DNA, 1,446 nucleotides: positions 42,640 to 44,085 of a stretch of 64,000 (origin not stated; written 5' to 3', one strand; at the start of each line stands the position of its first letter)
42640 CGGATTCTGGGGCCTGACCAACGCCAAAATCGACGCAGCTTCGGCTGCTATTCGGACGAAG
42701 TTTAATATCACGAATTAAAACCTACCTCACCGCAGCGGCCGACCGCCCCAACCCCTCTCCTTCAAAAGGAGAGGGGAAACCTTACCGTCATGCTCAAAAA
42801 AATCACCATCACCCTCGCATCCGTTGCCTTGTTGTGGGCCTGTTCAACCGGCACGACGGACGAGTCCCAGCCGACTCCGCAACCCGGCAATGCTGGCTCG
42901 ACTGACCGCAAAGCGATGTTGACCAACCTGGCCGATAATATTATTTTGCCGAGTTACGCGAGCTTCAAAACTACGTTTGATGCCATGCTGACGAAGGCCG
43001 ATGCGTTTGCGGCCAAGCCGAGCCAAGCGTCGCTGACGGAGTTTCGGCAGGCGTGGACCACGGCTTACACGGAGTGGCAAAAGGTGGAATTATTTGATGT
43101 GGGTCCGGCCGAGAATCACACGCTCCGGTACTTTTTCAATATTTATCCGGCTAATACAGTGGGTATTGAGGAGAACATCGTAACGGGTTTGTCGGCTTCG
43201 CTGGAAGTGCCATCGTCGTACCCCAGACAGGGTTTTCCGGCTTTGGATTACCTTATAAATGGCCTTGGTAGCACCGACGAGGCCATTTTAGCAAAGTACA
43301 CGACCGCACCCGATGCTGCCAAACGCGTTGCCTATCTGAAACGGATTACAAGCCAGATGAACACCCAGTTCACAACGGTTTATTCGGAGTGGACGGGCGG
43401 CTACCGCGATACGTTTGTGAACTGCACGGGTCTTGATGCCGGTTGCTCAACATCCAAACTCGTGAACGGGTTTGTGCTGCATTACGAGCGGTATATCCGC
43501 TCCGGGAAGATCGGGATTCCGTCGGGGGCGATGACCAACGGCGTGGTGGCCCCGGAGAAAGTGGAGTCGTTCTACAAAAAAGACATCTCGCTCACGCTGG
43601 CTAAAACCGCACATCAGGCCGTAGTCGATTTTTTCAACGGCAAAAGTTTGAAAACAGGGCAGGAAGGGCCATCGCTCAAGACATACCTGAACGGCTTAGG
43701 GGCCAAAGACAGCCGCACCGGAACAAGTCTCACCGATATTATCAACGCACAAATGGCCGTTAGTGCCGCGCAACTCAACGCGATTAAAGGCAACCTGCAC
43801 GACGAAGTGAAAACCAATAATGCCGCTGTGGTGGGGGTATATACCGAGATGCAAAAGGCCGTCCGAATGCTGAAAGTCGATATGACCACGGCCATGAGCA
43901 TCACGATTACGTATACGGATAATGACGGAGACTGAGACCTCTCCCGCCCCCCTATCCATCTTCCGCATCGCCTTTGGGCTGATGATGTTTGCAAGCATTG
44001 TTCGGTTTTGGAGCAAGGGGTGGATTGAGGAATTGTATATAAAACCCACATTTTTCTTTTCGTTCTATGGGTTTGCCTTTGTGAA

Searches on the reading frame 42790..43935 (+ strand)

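Call 11: search_protein_families(library=pfam, proteins=[window:42790-43935:+], max_evalue=0.01)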
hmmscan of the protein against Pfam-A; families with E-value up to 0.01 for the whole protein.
window:42790-43935:+ (381 aa): 1 family
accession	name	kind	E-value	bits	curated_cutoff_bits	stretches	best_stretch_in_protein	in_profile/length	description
PF09375.15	Peptidase_M75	-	1.3e-29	104.1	23.5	1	52-343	1-268/288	Imelysin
